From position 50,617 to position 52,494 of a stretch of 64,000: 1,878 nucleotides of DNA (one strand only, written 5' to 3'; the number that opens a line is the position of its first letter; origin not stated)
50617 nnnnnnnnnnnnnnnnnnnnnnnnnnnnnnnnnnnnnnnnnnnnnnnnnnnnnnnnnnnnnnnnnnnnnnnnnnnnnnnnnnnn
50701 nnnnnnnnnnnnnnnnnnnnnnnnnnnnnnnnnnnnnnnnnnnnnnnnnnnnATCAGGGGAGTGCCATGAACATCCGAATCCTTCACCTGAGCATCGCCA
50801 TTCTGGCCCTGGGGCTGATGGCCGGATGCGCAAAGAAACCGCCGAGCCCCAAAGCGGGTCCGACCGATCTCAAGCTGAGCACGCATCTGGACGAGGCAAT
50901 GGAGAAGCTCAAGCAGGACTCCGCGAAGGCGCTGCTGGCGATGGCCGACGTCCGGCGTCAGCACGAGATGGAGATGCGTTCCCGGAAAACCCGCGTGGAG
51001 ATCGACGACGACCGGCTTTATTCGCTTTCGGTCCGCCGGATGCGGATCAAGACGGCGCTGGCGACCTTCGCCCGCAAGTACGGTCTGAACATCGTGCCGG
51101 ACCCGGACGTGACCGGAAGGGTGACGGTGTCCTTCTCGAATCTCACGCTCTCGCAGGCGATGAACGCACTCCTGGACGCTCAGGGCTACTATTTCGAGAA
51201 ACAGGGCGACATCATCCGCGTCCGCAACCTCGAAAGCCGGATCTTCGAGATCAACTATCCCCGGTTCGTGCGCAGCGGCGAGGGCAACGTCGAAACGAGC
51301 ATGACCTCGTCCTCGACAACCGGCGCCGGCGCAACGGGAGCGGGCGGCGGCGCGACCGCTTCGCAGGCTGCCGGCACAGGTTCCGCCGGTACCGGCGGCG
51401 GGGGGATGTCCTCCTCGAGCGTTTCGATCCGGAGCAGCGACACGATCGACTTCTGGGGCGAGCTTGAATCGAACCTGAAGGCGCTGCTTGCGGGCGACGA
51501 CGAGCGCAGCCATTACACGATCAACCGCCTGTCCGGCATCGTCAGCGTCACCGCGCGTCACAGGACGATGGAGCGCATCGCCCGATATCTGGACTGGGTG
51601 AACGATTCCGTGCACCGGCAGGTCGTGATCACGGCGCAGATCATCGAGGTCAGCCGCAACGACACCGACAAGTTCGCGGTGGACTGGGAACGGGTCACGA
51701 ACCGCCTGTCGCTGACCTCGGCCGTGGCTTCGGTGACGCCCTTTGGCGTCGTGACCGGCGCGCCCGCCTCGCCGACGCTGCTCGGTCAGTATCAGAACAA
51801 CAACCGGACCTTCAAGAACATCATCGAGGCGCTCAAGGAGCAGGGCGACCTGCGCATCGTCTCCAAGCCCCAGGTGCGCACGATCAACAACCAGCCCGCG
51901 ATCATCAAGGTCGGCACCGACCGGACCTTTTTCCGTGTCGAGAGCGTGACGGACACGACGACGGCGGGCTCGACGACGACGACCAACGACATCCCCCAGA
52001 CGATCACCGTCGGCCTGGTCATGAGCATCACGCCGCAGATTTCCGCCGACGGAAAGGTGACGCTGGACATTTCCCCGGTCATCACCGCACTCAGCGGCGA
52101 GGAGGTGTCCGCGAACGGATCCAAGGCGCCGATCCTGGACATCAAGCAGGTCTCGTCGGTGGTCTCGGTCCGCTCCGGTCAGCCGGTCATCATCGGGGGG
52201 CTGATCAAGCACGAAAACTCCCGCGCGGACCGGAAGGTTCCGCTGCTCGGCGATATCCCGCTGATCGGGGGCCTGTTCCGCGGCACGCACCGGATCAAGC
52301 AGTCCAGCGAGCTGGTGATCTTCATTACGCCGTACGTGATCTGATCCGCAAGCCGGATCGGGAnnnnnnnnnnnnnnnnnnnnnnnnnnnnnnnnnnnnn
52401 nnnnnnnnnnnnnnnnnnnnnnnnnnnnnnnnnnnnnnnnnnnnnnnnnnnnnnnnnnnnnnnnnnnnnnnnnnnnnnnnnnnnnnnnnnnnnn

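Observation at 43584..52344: Compact, translationally coupled 8-gene type IV filament machine that fits no canonical gene set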

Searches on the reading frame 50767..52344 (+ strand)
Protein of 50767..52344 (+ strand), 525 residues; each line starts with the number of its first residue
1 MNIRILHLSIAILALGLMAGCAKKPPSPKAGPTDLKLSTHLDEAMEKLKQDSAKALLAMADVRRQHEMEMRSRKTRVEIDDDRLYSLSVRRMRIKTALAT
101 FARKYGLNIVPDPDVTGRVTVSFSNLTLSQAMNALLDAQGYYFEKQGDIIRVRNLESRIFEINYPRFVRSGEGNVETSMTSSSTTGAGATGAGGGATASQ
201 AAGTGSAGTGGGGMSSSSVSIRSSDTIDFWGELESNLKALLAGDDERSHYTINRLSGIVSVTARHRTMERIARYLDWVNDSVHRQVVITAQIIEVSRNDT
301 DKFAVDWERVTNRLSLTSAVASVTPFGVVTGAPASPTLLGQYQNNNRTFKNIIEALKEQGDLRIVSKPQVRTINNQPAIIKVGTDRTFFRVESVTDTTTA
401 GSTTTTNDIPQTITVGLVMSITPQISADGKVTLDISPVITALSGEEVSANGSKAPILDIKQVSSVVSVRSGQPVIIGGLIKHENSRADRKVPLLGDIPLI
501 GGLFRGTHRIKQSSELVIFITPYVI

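Call 3: search_protein_families(library=pfam, proteins=[window:50767-52344:+], max_evalue=0.01)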
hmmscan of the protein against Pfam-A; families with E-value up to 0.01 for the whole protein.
window:50767-52344:+ (525 aa): 6 families
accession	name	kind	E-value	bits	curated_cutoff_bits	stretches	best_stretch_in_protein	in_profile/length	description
PF00263.26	Secretin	-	5.1e-45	153.5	27.5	1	355-525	1-168/169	Bacterial type II and III secretion system protein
PF07655.18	Secretin_N_2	-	1.3e-11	45.3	23.4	1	158-250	2-86/91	Secretin N-terminal domain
PF07660.19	STN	-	7e-10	39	28.4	1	108-153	2-50/52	Secretin and TonB N terminus short domain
PF21305.2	type_II_gspD_N0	-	4.5e-05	23.7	27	1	90-152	4-71/71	GspD-like, N0 domain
PF16344.10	FecR_C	-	0.00031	21.2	24.4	1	88-150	3-68/70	FecR, C-terminal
PF21244.3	PurT_C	-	0.00066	19.6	26.7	1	334-371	2-39/68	PurT, C-terminal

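Call 4: search_protein_families(library=ncbifam, proteins=[window:50767-52344:+], max_evalue=0.01)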
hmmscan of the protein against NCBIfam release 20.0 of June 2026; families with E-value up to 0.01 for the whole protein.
window:50767-52344:+ (525 aa): 9 families
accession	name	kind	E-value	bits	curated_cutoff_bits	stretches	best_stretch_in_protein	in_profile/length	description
TIGR02519.1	pilus_MshL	equivalog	5.6e-73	245.5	250.2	1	250-525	1-290/290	pilus (MSHA type) biogenesis protein MshL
TIGR02517.1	type_II_gspD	equivalog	2.6e-52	178.1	351.35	1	171-525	259-590/600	type II secretion system secretin GspD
TIGR02520.1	pilus_B_mal_scr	equivalog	3.3e-47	161.2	287.65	1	119-523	122-512/513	PilN family type IVB pilus formation outer membrane protein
TIGR02515.1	IV_pilus_PilQ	subfamily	1.9e-45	155.6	284.35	2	258-525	145-427/428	type IV pilus secretin PilQ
TIGR02516.1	type_III_yscC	equivalog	1.3e-32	113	238.45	1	280-525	230-461/463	type III secretion system outer membrane ring subunit SctC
NF010083.0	PRK13568.1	equivalog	3.3e-31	108.5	554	1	267-525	171-417/419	DNA uptake porin HofQ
NF007851.2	PRK10560.1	exception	1.7e-26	93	598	2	276-525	169-409/412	DNA uptake porin HofQ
NF011873.0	PRK15346.1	equivalog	4.2e-21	75.2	524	1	261-514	249-483/499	EscC/YscC/HrcC family type III secretion system outer membrane ring protein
NF042912.1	Amuc_1098_fam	equivalog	2.3e-18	65.7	750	1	447-524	718-795/805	Amuc_1098 family type IV pilus outer membrane protein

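Call 55: search_dna_similar(query=window:50767-52344:+, collection=plasmids, mode=protein, max_rows=25)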
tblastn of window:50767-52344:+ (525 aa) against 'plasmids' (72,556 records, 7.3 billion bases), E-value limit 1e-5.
Records with a match: 2078; places in all: 2092; records where one place covers at least 80% of the query: 3.
Best place of each record, by identity: <60% 2078.
By first word of the organism name: Escherichia 1269; Salmonella 426; Shigella 108; Serratia 94; Klebsiella 53; Pseudomonas 11; Burkholderia 8; Bradyrhizobium 8; Citrobacter 7; Yersinia 7; and 52 more.
By predicted mobility (MOB-suite, as given by PLSDB): conjugative 1869; non-mobilizable 132; mobilizable 77.
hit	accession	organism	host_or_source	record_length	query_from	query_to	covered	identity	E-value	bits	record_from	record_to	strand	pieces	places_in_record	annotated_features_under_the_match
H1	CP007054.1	Opitutaceae bacterium TAV5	-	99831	100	521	80%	31.0%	2e-27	124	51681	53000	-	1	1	hypothetical protein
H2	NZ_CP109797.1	Termitidicoccus mucosus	Reticulitermes chinensis,cell culture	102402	79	525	85%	25.6%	6e-26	120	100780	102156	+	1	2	hypothetical protein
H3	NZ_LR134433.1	Legionella adelaidensis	environmental,Cooling tower water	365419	83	525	84%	25.6%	1e-24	116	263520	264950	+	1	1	mshL: pilus (MSHA type) biogenesis protein MshL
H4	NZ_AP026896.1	Aeromonas caviae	Microbe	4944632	113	525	79%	25.7%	1e-15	88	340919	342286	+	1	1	none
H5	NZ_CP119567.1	Pararhizobium qamdonense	cell culture,soil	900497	258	525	51%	31.7%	2e-10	71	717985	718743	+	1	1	gspD: type II secretion system secretin GspD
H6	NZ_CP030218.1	Salmonella enterica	-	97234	228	522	56%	28.7%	5e-10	70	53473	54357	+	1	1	PilN family type IVB pilus formation outer membrane protein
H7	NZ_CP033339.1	Salmonella enterica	food,raw peanut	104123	228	522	56%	28.7%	5e-10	70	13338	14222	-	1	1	PilN family type IVB pilus formation outer membrane protein | pilO2: type 4b pilus protein PilO2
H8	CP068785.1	Salmonella enterica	food,peppercorn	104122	228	522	56%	28.7%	5e-10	70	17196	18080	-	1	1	PilN family type IVB pilus formation outer membrane protein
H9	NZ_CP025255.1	Salmonella enterica subsp. enterica serovar Newport str. ...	Homo sapiens,stool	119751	228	522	56%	28.7%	5e-10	70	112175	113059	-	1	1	PilN family type IVB pilus formation outer membrane protein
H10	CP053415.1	Salmonella enterica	-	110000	228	522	56%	28.7%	5e-10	70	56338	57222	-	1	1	none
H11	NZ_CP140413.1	Salmonella enterica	-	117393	228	522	56%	28.7%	5e-10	70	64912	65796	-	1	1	PilN family type IVB pilus formation outer membrane protein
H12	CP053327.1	Salmonella enterica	Isolate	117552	228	522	56%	28.7%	5e-10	70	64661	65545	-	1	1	none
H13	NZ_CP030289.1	Salmonella enterica subsp. enterica serovar Gaminara str. ...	Lacertilia,blood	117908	228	522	56%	28.7%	5e-10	70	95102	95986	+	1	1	PilN family type IVB pilus formation outer membrane protein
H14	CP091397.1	Escherichia coli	Homo sapiens,human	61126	226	525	57%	27.9%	2e-11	75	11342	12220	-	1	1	secretin N-terminal domain-containing protein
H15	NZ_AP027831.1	Escherichia coli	Homo sapiens,whole organism,feces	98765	226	525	57%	27.9%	2e-11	75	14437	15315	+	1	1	secretin N-terminal domain-containing protein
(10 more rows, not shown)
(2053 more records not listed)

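Call 56: get_annotated_region(hit=H3, flank=12000)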
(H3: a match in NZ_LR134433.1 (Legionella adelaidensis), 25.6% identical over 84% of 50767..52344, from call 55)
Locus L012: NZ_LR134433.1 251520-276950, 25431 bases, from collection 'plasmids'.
description: Legionella adelaidensis strain NCTC12735 plasmid 24, complete sequence
organism: Legionella adelaidensis (NCBI taxid 45056)
taxonomy: Bacteria; Pseudomonadota; Gammaproteobacteria; Legionellales; Legionellaceae; Legionella; Legionella adelaidensis
host: -; source: environmental,Cooling tower water; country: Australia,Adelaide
typing (MOB-suite, as given by PLSDB): mobilizable; relaxase MOBH
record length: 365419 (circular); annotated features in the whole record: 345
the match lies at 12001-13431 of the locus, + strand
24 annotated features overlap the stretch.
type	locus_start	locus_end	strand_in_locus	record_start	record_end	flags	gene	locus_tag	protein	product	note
CDS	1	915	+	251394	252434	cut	-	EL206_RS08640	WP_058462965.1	tyrosine-type recombinase/integrase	GO:0015074 - DNA integration [Evidence IEA]; GO:0006310 - DNA recombination [Evidence IEA]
CDS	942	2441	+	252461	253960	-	-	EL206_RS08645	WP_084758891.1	recombinase family protein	GO:0006310 - DNA recombination [Evidence IEA]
CDS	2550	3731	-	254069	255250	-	-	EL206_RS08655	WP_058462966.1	pyridoxal phosphate-dependent aminotransferase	GO:0009058 - biosynthetic process [Evidence IEA]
CDS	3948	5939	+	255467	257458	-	uvrB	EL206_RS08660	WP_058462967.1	excinuclease ABC subunit UvrB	GO:0006289 - nucleotide-excision repair [Evidence IEA]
CDS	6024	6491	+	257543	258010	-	-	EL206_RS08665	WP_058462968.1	type II secretion system protein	-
CDS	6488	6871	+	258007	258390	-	-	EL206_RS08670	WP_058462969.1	type II secretion system protein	-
CDS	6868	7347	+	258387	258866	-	-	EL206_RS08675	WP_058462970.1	competence type IV pilus minor pilin ComGF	-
CDS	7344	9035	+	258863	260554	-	-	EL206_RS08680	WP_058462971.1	type II secretion system protein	-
CDS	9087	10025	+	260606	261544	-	-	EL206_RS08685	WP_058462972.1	hypothetical protein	-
CDS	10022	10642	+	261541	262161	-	-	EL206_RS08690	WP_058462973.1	PilN domain-containing protein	-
CDS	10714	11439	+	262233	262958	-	-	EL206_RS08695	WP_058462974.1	hypothetical protein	-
CDS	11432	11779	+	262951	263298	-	-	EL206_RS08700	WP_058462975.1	hypothetical protein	-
CDS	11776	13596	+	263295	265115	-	mshL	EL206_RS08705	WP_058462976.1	pilus (MSHA type) biogenesis protein MshL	GO:0009306 - protein secretion [Evidence IEA]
CDS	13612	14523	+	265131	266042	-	-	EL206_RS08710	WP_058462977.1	AAA family ATPase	-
CDS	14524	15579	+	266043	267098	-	-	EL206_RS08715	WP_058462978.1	hypothetical protein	-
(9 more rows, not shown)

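Call 57: get_annotated_region(hit=H1, flank=12000)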
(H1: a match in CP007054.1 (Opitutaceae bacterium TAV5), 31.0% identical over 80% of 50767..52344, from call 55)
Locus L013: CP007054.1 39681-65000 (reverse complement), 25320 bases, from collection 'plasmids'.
description: Opitutaceae bacterium TAV5 plasmid, complete sequence
organism: Opitutaceae bacterium TAV5 (NCBI taxid 794903)
taxonomy: Bacteria; Verrucomicrobiota; Opitutia; Opitutales; Opitutaceae; ; Opitutaceae bacterium TAV5
host: -; source: -; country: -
typing (MOB-suite, as given by PLSDB): mobilizable; replicon rep_cluster_253; relaxase MOBF
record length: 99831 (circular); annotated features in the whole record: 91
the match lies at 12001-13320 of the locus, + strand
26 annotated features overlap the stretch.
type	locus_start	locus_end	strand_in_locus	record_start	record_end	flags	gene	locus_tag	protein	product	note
CDS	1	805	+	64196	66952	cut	-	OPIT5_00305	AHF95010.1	hypothetical protein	-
CDS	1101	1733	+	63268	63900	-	-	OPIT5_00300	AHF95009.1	hypothetical protein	-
CDS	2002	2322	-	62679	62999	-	-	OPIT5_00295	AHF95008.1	hypothetical protein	-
CDS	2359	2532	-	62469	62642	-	-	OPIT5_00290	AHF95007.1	hypothetical protein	-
CDS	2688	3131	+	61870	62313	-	-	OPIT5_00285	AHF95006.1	hypothetical protein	-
CDS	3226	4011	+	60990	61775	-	-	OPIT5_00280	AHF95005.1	hypothetical protein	-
CDS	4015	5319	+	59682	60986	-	-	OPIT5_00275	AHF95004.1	hypothetical protein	-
CDS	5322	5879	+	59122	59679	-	-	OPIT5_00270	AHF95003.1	hypothetical protein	-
CDS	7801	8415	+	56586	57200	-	-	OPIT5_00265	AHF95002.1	hypothetical protein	-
CDS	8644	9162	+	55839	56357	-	-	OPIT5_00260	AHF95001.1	hypothetical protein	-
CDS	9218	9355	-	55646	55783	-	-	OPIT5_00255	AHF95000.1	hypothetical protein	-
CDS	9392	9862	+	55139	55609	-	-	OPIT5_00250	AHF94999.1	hypothetical protein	-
CDS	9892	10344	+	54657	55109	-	-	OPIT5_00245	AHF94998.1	hypothetical protein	-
CDS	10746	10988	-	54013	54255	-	-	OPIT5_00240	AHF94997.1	hypothetical protein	-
CDS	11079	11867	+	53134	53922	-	-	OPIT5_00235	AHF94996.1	hypothetical protein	-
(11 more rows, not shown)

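Call 58: get_annotated_region(hit=H4, flank=14000)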
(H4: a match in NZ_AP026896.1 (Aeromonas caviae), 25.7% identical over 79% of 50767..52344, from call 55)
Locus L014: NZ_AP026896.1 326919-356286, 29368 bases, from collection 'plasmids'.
description: Aeromonas caviae strain KAM479 plasmid pKAM479_3, complete sequence
organism: Aeromonas caviae (NCBI taxid 648)
taxonomy: Bacteria; Pseudomonadota; Gammaproteobacteria; Aeromonadales; Aeromonadaceae; Aeromonas; Aeromonas caviae
host: -; source: Microbe; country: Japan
typing (MOB-suite, as given by PLSDB): non-mobilizable
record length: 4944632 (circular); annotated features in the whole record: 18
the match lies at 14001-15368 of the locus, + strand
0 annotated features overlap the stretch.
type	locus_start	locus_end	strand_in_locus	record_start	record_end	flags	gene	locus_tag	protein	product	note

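Call 60: search_protein_families(library=pfam, proteins=[L014:10200-11111:+, L014:11154-12029:+, L014:12029-12622:+, L014:12622-13269:+, L014:13275-13598:+, L014:13698-15443:+, L014:15595-16482:+, L014:16431-17615:+, L014:17690-19402:+, L014:19450-20670:+], max_evalue=0.01)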
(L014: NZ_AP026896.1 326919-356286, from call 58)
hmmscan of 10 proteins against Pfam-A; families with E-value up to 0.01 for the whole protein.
L014:10200-11111:+ (303 aa): 0 families

L014:11154-12029:+ (291 aa): 0 families

L014:12029-12622:+ (197 aa): 1 family
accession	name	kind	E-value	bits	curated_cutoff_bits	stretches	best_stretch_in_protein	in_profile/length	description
PF05137.18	PilN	-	8.9e-07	29.3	22.8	1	118-189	2-74/78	Fimbrial assembly protein (PilN)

L014:12622-13269:+ (215 aa): 2 families
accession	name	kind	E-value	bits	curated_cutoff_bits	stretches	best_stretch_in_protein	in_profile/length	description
PF04350.18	PilO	-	0.0001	22.9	22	1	82-199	18-132/145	Pilus assembly protein, PilO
PF04612.17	T2SSM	-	0.00011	22.8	27.8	1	15-66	9-60/160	Type II secretion system (T2SS), protein M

L014:13275-13598:+ (107 aa): 0 families

L014:13698-15443:+ (581 aa): 3 families
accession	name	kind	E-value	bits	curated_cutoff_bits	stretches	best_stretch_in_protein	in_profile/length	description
PF00263.26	Secretin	-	2e-38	132.1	27.5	1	379-558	2-169/169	Bacterial type II and III secretion system protein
PF07655.18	Secretin_N_2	-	7.1e-23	81.4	23.4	1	148-251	1-91/91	Secretin N-terminal domain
PF07660.19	STN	-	1.6e-05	25.1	28.4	1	96-141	1-49/52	Secretin and TonB N terminus short domain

L014:15595-16482:+ (295 aa): 5 families
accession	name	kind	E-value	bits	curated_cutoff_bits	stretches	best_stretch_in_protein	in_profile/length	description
PF13401.12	AAA_22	-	1.8e-29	103.1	27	1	42-173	4-130/130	AAA domain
PF13191.12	AAA_16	-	1.8e-08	35.5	32.6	1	41-158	23-164/167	AAA ATPase domain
PF00004.35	AAA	-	0.00036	21.4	21.2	1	48-138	3-70/131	ATPase family associated with various cellular activities (AAA)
PF09848.15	SLFN-g3_helicase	-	0.0015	18.3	24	1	48-139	6-93/354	Schlafen group 3, DNA/RNA helicase domain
PF01637.24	ATPase_2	-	0.0022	18.3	33.2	0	32-137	9-122/225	ATPase domain predominantly from Archaea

L014:16431-17615:+ (394 aa): 13 families
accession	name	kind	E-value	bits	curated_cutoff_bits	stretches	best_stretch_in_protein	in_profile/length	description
PF14559.12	TPR_19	-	2.9e-15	56.8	25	2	253-311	1-59/68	Tetratricopeptide repeat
PF13432.12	TPR_16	-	2.7e-11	44.1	32.7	3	253-304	7-58/65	Tetratricopeptide repeat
PF13428.12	TPR_14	-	1.3e-09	38.2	23.5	2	245-285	3-43/44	Tetratricopeptide repeat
PF07719.23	TPR_2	-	3.6e-07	30.2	27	0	248-274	6-32/34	Tetratricopeptide repeat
PF00515.34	TPR_1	-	1.2e-06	28.5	27.8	0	214-242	6-34/34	Tetratricopeptide repeat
PF12569.14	NatA_aux_su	-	1.8e-06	27.6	33.3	1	277-372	4-100/515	N-terminal acetyltransferase A, auxiliary subunit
PF24575.1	TPR_Slam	-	3.4e-06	27.9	35.2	1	204-264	44-102/104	Surface lipoprotein assembly modifier, N-terminal TPR repeats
PF23914.1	TPR_CcmH_CycH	-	1.8e-05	25.1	42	0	219-298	60-142/158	Cytochrome c-type biogenesis protein H TPR domain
PF13414.12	TPR_11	-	4.4e-05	23.5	26.8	1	254-284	5-35/42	TPR repeat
PF13424.12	TPR_12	-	0.00036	21.1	30.1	0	208-273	2-75/77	Tetratricopeptide repeat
PF20308.4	TPR-S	-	0.00076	20.5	27.6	0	231-285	8-59/102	Tetratricopeptide Repeats-Sensor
PF03704.23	BTAD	-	0.00095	20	22.1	0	195-269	49-122/146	Bacterial transcriptional activator domain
PF13181.12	TPR_8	-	0.0028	18.1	25.7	0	248-275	6-33/34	Tetratricopeptide repeat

L014:17690-19402:+ (570 aa): 8 families
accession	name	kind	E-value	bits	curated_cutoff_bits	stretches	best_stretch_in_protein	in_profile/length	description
PF00437.27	T2SSE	-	7.6e-128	426.7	24.9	1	180-564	3-370/370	Type II/IV secretion system protein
PF05157.20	MshEN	-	5e-19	68.5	23.1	1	62-149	1-88/90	MshEN domain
PF25199.1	nSTAND_NTPase5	-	6.6e-05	23.2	34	1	311-366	32-89/145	Novel STAND NTPase 5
PF13191.12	AAA_16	-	0.00016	22.6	32.6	1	316-367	22-64/167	AAA ATPase domain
PF13401.12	AAA_22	-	0.00016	22.4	27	1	318-358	4-44/130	AAA domain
PF13555.12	AAA_29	-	0.00039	20.5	27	0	318-336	21-39/61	P-loop containing region of AAA domain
PF11165.13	DUF2949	-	0.00052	20.9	24.2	1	10-55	4-49/56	Protein of unknown function (DUF2949)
PF04851.21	ResIII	-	0.0063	16.9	22.5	0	308-353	12-59/164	Type III restriction enzyme, res subunit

L014:19450-20670:+ (406 aa): 1 family
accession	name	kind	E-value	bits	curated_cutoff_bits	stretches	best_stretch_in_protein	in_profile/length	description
PF00482.28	T2SSF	-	4.8e-59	198.2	25.2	2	273-395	1-125/125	Type II secretion system (T2SS), protein F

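Call 72: search_protein_families(library=ncbifam, proteins=[L014:17690-19402:+, L014:19450-20670:+, L014:13698-15443:+, L012:15583-17448:+, L012:11776-13596:+], max_evalue=1e-20)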
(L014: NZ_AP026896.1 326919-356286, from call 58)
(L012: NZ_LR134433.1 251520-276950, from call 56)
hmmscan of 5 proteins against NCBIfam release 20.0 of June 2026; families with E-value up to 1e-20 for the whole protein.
L014:17690-19402:+ (570 aa): 8 families
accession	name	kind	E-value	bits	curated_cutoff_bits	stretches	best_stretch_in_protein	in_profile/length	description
TIGR02538.1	type_IV_pilB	equivalog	1.2e-157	526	675.65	1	10-566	2-562/564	type IV-A pilus assembly ATPase PilB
TIGR02533.1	type_II_gspE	equivalog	3e-157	524.2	630.25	1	82-565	4-485/486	type II secretion system ATPase GspE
NF007755.0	PRK10436.1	equivalog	3.9e-128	428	617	1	87-565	14-458/465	type II secretion system protein GspE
NF053534.1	T4PilAsmATPsTfpB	equivalog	4.8e-127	424.8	850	1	50-565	64-581/584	type IV pilus assembly ATPase TfpB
NF041000.1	ATPase_ComGA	equivalog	1.1e-73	247.6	300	1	191-456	2-266/267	competence type IV pilus ATPase ComGA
TIGR01420.1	pilT_fam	subfamily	1.1e-51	176.1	319.1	1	189-458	2-271/343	PilT/PilU family type 4a pilus ATPase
TIGR02525.1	plasmid_TraJ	equivalog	2.7e-23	82.6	368.3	1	276-439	112-276/372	plasmid transfer ATPase TraJ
NF053729.1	c-di-GMP_motif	domain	8.1e-21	73.6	38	0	9-61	1-53/53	cyclic di-GMP-binding domain-containing protein, MshE-related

L014:19450-20670:+ (406 aa): 6 families
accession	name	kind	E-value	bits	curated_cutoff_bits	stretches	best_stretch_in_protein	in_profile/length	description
TIGR02120.1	GspF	equivalog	1.7e-98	330.5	424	1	4-401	1-399/401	type II secretion system inner membrane protein GspF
NF052607.1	T4PiliAsmPilCThrm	equivalog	1.5e-91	307.5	700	1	1-401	1-402/406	type IV pilus assembly protein PilC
NF007861.0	PRK10573.1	equivalog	2.2e-74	250.9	401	1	4-404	7-399/401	protein transport protein HofC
NF052606.1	T4PiliAsmPilCMyx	equivalog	3.1e-74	250.3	700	1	3-403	21-418/419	type IV pilus assembly protein PilC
NF047826.1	T3SSXpsF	equivalog_domain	1.3e-62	211.9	650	1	1-403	1-404/405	type II secretion system protein XpsF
NF041012.2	T4P_ComGB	equivalog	9.7e-44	150.1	240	1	70-400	6-331/332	competence type IV pilus assembly protein ComGB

L014:13698-15443:+ (581 aa): 7 families
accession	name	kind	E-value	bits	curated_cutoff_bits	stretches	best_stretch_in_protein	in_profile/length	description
TIGR02519.1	pilus_MshL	equivalog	3.1e-83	279.1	250.2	1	246-557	2-290/290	pilus (MSHA type) biogenesis protein MshL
TIGR02517.1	type_II_gspD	equivalog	1.1e-49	169.5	351.35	1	186-562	265-595/600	type II secretion system secretin GspD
TIGR02515.1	IV_pilus_PilQ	subfamily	3.2e-40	138.4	284.35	1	245-558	137-428/428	type IV pilus secretin PilQ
NF010083.0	PRK13568.1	equivalog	2.7e-27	95.6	554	0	377-558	257-418/419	DNA uptake porin HofQ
TIGR02516.1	type_III_yscC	equivalog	1.8e-26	92.8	238.45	1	245-558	201-462/463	type III secretion system outer membrane ring subunit SctC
TIGR02520.1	pilus_B_mal_scr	equivalog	2.4e-22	79.2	287.65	0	179-309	172-303/513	PilN family type IVB pilus formation outer membrane protein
NF007851.2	PRK10560.1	exception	9.5e-21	74.1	598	0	374-558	246-410/412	DNA uptake porin HofQ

L012:15583-17448:+ (621 aa): 8 families
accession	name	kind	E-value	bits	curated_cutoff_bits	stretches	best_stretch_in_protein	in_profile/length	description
TIGR02533.1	type_II_gspE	equivalog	7.9e-168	559.1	630.25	1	76-558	3-485/486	type II secretion system ATPase GspE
TIGR02538.1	type_IV_pilB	equivalog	1.7e-162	541.9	675.65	1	5-558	2-561/564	type IV-A pilus assembly ATPase PilB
NF007755.0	PRK10436.1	equivalog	2.9e-135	451.5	617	1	81-563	13-463/465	type II secretion system protein GspE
NF053534.1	T4PilAsmATPsTfpB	equivalog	3.7e-128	428.5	850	1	44-559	63-582/584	type IV pilus assembly ATPase TfpB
NF041000.1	ATPase_ComGA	equivalog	4.5e-81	271.8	300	1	186-451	2-266/267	competence type IV pilus ATPase ComGA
TIGR01420.1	pilT_fam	subfamily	2.9e-55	187.9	319.1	1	184-452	2-270/343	PilT/PilU family type 4a pilus ATPase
TIGR02525.1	plasmid_TraJ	equivalog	6.9e-29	100.9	368.3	1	278-452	119-300/372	plasmid transfer ATPase TraJ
TIGR02524.1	dot_icm_DotB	equivalog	1.3e-21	77.2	463.3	1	252-433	83-263/358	Dot/Icm type IV secretion system ATPase DotB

L012:11776-13596:+ (606 aa): 6 families
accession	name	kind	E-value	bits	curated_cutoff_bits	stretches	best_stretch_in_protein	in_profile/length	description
TIGR02519.1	pilus_MshL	equivalog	3.5e-76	256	250.2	1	270-552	1-290/290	pilus (MSHA type) biogenesis protein MshL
TIGR02517.1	type_II_gspD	equivalog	2e-46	158.7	351.35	1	225-560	301-598/600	type II secretion system secretin GspD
TIGR02515.1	IV_pilus_PilQ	subfamily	3.5e-39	135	284.35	1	269-552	136-427/428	type IV pilus secretin PilQ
TIGR02516.1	type_III_yscC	equivalog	6.5e-29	100.8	238.45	1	261-553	192-462/463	type III secretion system outer membrane ring subunit SctC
NF010083.0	PRK13568.1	equivalog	3.8e-27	95.1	554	1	269-553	153-418/419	DNA uptake porin HofQ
TIGR02520.1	pilus_B_mal_scr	equivalog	5.5e-22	78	287.65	1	266-550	236-512/513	PilN family type IVB pilus formation outer membrane protein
